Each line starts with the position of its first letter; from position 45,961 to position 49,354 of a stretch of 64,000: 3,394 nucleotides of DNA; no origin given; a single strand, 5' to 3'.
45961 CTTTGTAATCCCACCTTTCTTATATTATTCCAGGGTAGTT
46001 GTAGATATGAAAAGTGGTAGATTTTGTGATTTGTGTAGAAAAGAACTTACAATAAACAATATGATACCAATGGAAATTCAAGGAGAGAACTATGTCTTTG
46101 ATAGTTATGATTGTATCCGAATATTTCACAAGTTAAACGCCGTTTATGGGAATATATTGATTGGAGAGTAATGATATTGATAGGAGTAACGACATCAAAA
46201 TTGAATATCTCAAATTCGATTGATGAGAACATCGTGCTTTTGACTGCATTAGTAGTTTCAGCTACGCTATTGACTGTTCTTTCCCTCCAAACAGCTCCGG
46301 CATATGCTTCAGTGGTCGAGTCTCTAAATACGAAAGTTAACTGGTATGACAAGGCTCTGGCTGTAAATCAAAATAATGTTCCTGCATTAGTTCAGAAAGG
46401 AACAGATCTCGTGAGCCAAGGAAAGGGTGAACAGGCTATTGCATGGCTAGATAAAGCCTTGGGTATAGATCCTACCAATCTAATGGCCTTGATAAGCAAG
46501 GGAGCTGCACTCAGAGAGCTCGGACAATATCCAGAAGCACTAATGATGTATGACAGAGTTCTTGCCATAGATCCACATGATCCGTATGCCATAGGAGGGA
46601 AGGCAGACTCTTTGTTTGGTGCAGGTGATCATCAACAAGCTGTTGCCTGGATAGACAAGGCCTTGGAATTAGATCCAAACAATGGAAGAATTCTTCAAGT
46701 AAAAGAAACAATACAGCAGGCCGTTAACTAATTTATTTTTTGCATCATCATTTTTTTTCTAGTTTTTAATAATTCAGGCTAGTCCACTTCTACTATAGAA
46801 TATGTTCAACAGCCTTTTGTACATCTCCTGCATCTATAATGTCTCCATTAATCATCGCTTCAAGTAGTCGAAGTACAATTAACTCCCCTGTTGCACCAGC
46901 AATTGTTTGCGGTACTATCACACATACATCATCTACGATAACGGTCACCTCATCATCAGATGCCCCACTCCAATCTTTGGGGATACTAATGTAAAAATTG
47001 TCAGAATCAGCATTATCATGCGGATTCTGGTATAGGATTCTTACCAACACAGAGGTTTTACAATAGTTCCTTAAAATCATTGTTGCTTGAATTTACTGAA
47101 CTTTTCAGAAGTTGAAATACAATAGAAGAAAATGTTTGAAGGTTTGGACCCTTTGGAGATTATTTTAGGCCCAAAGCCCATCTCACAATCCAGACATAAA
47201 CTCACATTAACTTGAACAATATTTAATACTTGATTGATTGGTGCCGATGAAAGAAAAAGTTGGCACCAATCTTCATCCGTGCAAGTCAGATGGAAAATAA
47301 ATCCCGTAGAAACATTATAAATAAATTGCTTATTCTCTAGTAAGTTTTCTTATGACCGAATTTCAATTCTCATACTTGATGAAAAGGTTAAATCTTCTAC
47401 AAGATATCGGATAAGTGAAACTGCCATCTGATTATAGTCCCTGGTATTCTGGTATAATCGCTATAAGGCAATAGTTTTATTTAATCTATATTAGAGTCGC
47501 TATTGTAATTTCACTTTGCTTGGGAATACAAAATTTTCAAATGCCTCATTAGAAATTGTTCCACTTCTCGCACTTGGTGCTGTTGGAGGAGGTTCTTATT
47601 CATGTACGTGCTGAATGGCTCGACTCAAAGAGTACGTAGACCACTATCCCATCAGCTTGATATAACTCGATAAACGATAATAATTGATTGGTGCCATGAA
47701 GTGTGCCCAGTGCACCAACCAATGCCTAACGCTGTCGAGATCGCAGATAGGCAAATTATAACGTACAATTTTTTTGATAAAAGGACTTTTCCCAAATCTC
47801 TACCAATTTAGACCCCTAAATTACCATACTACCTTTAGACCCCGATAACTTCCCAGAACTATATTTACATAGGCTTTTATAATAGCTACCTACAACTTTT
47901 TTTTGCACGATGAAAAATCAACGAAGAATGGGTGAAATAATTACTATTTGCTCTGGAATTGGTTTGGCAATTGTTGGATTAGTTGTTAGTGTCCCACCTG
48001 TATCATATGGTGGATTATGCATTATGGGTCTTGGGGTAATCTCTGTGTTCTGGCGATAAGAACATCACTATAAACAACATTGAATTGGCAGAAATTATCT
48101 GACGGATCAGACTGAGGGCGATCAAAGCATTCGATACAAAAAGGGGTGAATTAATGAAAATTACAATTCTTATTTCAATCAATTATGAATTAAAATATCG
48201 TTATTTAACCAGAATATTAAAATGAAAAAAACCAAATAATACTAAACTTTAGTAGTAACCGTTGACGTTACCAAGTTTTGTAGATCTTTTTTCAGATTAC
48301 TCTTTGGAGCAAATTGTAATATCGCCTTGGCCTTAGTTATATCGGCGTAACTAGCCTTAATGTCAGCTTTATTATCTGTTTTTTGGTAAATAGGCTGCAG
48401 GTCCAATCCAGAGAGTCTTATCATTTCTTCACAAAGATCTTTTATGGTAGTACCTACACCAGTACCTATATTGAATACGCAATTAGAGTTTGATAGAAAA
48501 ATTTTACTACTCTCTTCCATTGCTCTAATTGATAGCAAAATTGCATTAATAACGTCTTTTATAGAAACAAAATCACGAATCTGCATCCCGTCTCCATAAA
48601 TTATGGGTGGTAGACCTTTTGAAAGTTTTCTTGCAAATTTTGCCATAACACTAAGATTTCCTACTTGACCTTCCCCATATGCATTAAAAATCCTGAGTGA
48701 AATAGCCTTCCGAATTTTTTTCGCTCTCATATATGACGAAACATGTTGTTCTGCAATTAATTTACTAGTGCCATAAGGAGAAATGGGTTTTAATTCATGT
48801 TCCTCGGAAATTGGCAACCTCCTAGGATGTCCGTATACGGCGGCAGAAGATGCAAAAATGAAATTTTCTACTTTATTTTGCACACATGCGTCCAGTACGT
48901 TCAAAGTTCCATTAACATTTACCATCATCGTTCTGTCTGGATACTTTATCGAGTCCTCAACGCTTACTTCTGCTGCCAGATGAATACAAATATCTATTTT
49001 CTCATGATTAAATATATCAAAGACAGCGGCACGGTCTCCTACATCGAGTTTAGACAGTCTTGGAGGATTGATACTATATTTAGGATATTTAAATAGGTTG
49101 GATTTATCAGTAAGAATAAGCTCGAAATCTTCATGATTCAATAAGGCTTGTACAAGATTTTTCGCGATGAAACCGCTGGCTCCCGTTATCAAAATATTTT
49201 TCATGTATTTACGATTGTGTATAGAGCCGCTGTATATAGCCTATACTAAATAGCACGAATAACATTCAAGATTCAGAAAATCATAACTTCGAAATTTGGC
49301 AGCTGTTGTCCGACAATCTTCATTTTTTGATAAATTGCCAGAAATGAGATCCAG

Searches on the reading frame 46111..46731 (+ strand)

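Call 109: search_protein_families(library=pfam, proteins=[window:46111-46731:+], max_evalue=0.001)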
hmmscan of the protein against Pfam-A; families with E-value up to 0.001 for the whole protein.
window:46111-46731:+ (206 aa): 16 families
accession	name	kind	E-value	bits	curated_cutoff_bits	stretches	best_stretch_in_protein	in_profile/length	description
PF00515.34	TPR_1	-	2.3e-21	75.1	27.8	2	126-157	3-34/34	Tetratricopeptide repeat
PF13414.12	TPR_11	-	5.1e-18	64.9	26.8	2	131-160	1-30/42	TPR repeat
PF07719.23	TPR_2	-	1.4e-16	59.6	27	1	164-191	7-34/34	Tetratricopeptide repeat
PF13431.12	TPR_17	-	7.4e-15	54.4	24.4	0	113-144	2-33/34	Tetratricopeptide repeat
PF12895.13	ANAPC3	-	9.4e-15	55.1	27.2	2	72-149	5-81/82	Anaphase-promoting complex, cyclosome, subunit 3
PF14559.12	TPR_19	-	1.3e-14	54.7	25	1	135-197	2-64/68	Tetratricopeptide repeat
PF13428.12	TPR_14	-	3.3e-13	49.3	23.5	1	127-165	4-42/44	Tetratricopeptide repeat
PF13181.12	TPR_8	-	1e-12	47.6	25.7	0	164-191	7-34/34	Tetratricopeptide repeat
PF13432.12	TPR_16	-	1.9e-11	44.6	32.7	1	131-191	4-64/65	Tetratricopeptide repeat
PF13424.12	TPR_12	-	4.9e-11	43.1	30.1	1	92-154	5-75/77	Tetratricopeptide repeat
PF13374.12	TPR_10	-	4.8e-08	33.2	27.5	0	126-153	4-31/42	Tetratricopeptide repeat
PF13176.12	TPR_7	-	2e-07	31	27.9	0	126-156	1-31/36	Tetratricopeptide repeat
PF13371.12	TPR_9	-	4.6e-07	30.2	35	1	135-201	6-72/73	Tetratricopeptide repeat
PF07721.20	TPR_4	-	2.7e-05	24.8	27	0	165-182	8-25/26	Tetratricopeptide repeat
PF23914.1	TPR_CcmH_CycH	-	2.9e-05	24.4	42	0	75-156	69-153/158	Cytochrome c-type biogenesis protein H TPR domain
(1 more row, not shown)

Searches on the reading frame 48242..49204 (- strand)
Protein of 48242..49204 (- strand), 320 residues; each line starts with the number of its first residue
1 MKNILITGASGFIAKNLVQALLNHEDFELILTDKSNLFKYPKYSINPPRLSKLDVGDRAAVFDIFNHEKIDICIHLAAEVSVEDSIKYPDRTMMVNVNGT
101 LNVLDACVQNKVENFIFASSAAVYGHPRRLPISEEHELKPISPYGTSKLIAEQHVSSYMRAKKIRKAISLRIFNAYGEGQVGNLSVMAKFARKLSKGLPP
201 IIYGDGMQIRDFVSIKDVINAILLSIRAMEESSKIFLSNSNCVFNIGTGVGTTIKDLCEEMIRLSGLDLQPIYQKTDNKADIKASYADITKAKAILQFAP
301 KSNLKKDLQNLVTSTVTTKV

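Call 6: search_protein_families(library=pfam, proteins=[window:48242-49204:-], max_evalue=0.01)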
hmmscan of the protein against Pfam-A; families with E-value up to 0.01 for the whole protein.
window:48242-49204:- (320 aa): 9 families
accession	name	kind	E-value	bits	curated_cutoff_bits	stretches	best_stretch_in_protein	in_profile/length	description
PF01370.27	Epimerase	-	7.4e-55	186.4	20.9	1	4-234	1-233/240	NAD dependent epimerase/dehydratase family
PF16363.11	GDP_Man_Dehyd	-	8.2e-51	173.9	27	1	5-306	1-327/332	GDP-mannose 4,6 dehydratase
PF01073.25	3Beta_HSD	-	1.8e-25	90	22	1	5-234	1-237/280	3-beta hydroxysteroid dehydrogenase/isomerase family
PF02719.21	Polysacc_synt_2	-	2.9e-22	79.6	20.2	1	4-270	1-252/293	Polysaccharide biosynthesis protein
PF04321.23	RmlD_sub_bind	-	3.2e-19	69.5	27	1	3-192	2-168/287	RmlD substrate binding domain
PF07993.18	NAD_binding_4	-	1.6e-14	54.2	20.1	1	68-221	87-257/258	Male sterility protein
PF13460.12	NAD_binding_10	-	1.7e-06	28.5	27.2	1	8-155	1-131/184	NAD(P)H-binding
PF08659.16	KR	-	0.00063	20.1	22.6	0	4-127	3-144/180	KR domain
PF03435.24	Sacchrp_dh_NADP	-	0.0035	18.1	25.1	0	4-87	1-86/129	Saccharopine dehydrogenase NADP binding domain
